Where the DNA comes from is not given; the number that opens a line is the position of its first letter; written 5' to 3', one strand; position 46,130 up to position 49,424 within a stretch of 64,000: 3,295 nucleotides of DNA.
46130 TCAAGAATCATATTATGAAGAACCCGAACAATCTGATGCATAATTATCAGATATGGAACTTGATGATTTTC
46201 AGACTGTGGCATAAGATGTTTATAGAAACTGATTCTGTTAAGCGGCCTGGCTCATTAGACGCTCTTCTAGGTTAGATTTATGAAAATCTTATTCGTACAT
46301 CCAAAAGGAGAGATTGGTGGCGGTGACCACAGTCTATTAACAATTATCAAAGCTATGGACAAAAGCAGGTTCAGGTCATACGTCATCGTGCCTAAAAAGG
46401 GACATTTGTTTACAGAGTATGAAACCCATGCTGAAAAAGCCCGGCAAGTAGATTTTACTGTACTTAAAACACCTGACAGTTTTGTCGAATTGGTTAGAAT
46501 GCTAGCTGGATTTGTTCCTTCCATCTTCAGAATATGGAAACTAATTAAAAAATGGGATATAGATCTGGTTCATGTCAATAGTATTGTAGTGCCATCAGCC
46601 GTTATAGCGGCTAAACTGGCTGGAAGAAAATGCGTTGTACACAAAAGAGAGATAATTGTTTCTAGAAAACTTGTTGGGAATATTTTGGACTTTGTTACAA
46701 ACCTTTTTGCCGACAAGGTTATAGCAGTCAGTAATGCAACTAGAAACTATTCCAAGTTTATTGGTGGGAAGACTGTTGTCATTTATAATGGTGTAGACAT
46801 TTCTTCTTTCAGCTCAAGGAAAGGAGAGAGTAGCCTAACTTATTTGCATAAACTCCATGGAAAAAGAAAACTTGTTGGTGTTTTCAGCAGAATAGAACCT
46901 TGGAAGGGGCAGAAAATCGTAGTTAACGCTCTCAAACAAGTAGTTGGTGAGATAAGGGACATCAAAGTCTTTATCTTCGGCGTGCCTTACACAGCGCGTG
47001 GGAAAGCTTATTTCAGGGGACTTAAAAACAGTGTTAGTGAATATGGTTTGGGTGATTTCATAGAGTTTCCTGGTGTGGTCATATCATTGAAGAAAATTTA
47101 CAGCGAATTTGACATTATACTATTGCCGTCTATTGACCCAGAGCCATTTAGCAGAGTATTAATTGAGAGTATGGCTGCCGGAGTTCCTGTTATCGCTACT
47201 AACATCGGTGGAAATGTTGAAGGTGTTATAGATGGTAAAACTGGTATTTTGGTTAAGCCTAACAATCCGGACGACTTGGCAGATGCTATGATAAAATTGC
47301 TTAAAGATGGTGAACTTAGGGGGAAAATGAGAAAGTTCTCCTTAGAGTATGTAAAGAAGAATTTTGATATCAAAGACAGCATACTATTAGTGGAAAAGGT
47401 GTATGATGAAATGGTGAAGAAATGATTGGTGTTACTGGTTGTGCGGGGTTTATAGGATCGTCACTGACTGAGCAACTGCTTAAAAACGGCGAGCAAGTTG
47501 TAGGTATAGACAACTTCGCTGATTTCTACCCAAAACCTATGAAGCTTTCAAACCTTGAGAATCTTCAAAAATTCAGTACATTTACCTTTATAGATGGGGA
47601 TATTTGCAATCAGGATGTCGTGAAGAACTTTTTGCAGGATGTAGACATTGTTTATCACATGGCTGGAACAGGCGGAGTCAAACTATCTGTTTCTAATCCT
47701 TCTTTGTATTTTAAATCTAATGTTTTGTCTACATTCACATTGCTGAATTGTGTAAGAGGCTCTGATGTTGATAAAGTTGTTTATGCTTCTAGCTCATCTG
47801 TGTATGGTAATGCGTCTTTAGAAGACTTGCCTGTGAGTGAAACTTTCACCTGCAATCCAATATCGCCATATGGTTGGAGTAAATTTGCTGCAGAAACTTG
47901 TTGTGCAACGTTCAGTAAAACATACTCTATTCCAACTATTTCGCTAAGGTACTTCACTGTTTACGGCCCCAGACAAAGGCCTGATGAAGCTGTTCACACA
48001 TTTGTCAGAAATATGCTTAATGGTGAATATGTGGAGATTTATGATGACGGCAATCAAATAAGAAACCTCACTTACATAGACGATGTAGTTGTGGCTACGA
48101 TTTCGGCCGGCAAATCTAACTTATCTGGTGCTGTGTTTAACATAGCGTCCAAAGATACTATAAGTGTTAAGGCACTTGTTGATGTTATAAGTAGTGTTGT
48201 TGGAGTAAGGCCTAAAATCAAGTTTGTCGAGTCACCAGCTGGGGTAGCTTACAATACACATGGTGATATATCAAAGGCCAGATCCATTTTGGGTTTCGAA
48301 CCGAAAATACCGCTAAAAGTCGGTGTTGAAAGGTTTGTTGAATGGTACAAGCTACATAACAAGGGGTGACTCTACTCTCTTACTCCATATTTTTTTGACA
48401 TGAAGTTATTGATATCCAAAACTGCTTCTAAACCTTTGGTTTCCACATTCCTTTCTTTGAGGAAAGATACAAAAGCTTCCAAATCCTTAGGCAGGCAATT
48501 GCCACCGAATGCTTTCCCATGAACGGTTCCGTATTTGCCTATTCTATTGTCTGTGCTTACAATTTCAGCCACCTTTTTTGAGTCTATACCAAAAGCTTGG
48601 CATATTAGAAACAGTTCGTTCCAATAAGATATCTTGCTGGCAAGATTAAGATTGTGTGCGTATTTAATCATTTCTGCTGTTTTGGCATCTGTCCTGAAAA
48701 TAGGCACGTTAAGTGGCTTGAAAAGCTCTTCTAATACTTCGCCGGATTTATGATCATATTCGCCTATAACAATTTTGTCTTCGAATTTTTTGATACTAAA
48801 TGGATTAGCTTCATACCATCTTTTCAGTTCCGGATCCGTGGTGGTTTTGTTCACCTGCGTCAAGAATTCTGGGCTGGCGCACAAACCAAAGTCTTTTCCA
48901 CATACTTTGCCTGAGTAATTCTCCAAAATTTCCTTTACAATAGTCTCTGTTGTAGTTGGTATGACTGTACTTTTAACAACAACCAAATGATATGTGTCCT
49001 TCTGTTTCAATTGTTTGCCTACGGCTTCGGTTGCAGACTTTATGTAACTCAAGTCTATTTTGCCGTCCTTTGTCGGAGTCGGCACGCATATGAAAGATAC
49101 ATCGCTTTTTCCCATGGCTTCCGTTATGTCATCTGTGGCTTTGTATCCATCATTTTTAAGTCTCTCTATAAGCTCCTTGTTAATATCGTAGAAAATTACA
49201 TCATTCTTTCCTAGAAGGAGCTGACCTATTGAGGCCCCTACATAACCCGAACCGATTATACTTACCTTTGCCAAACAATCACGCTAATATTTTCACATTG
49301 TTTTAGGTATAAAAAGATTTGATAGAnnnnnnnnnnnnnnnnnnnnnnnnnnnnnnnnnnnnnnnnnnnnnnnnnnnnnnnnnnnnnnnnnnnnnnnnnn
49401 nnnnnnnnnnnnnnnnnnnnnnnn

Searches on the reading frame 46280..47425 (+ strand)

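Call 3: search_protein_families(library=pfam, proteins=[window:46280-47425:+], max_evalue=0.01)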
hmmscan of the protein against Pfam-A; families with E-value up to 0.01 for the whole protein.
window:46280-47425:+ (381 aa): 6 families
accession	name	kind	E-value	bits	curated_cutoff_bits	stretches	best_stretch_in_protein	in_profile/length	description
PF00534.26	Glycos_transf_1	-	7.2e-36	123.7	26.4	1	193-352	12-167/172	Glycosyl transferases group 1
PF13692.12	Glyco_trans_1_4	-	7.4e-29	101.3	27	1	197-343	2-142/142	Glycosyl transferases group 1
PF13439.12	Glyco_transf_4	-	7.7e-17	62.3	28.5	1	12-175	1-169/170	Glycosyltransferase Family 4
PF13579.12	Glyco_trans_4_4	-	4.7e-06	27.5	29.7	1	21-171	9-158/158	Glycosyl transferase 4-like domain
PF20706.3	GT4-conflict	-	0.0019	17.7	26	1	195-310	196-314/385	Family 4 Glycosyltransferase in conflict systems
PF13477.12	Glyco_trans_4_2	-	0.0039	17.8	23.4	0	43-116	29-99/139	Glycosyl transferase 4-like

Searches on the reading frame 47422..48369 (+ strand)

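Call 3: search_protein_families(library=pfam, proteins=[window:47422-48369:+], max_evalue=0.01)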
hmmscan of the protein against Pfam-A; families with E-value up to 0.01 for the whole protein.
window:47422-48369:+ (315 aa): 7 families
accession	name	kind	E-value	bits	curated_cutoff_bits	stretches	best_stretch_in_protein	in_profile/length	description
PF01370.27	Epimerase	-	9.7e-56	189.3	20.9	1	4-242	3-240/240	NAD dependent epimerase/dehydratase family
PF16363.11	GDP_Man_Dehyd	-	1.5e-52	179.6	27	1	4-304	2-331/332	GDP-mannose 4,6 dehydratase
PF01073.25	3Beta_HSD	-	1.1e-24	87.4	22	1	4-231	2-230/280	3-beta hydroxysteroid dehydrogenase/isomerase family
PF02719.21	Polysacc_synt_2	-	8.8e-16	58.4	20.2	1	4-265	3-252/293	Polysaccharide biosynthesis protein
PF04321.23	RmlD_sub_bind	-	9.4e-11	41.7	27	1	2-262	3-233/287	RmlD substrate binding domain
PF07993.18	NAD_binding_4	-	1.8e-08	34.3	20.1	1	64-182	73-209/258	Male sterility protein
PF13460.12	NAD_binding_10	-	3.9e-06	27.3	27.2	1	6-130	1-104/184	NAD(P)H-binding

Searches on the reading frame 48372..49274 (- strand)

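Call 3: search_protein_families(library=pfam, proteins=[window:48372-49274:-], max_evalue=0.01)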
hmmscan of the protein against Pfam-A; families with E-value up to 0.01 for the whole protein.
window:48372-49274:- (300 aa): 7 families
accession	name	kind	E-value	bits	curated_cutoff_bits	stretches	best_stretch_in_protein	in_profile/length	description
PF03721.20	UDPG_MGDP_dh_N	-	2.8e-30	105.7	27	2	41-142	61-160/187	UDP-glucose/GDP-mannose dehydrogenase family, NAD binding domain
PF00984.24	UDPG_MGDP_dh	-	2.9e-26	91.8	25.4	1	198-290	1-93/94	UDP-glucose/GDP-mannose dehydrogenase family, central domain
PF03446.21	NAD_binding_2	-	0.00014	22.3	21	1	3-116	1-107/161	NAD binding domain of 6-phosphogluconate dehydrogenase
PF03807.23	F420_oxidored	-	0.0002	22.3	21.6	1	3-66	1-69/94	NADP oxidoreductase coenzyme F420-dependent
PF02558.23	ApbA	-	0.00056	20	22.2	1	5-75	2-69/150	Ketopantoate reductase PanE/ApbA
PF14833.11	NAD_binding_11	-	0.0028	18.3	30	0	200-241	3-44/122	NAD-binding of NADP-dependent 3-hydroxyisobutyrate dehydrogenase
PF02826.25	2-Hacid_dh_C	-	0.0058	16.5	25.1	1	3-74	38-110/178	D-isomer specific 2-hydroxyacid dehydrogenase, NAD binding domain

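Call 4: search_protein_families(library=ncbifam, proteins=[window:48372-49274:-], max_evalue=0.001)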
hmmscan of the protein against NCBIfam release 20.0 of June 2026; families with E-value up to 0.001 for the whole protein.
window:48372-49274:- (300 aa): 8 families
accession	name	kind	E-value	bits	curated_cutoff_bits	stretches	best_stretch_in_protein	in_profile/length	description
TIGR03026.1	NDP-sugDHase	subfamily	1e-69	235.3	189.8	2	41-294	61-298/413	nucleotide sugar dehydrogenase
NF041297.1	UDPGDh_AglM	equivalog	1.9e-61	208.3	670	1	33-292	52-300/429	UDP-glucose 6-dehydrogenase AglM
NF047673.2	TeichurnBiosyTuaD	equivalog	4.9e-47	161.1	700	1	46-290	67-291/439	UDP-glucose 6-dehydrogenase TuaD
NF040825.1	UDPMaNacDH_Arch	equivalog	8.5e-29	100.6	750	1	17-273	37-271/418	UDP-N-acetyl-D-mannosamine dehydrogenase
NF011631.0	PRK15057.1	equivalog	3.7e-19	69.1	757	1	23-271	22-264/388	UDP-glucose 6-dehydrogenase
NF008286.0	PRK11064.1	equivalog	8.3e-17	60.9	459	2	166-264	173-270/420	UDP-N-acetyl-D-mannosamine dehydrogenase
NF011729.0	PRK15182.1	equivalog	2.8e-10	39.5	592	1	3-238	8-242/425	Vi polysaccharide biosynthesis UDP-N-acetylglucosamine C-6 dehydrogenase TviB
NF012005.0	PRK15461.1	equivalog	0.00012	21.3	348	1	1-118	1-111/298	sulfolactaldehyde 3-reductase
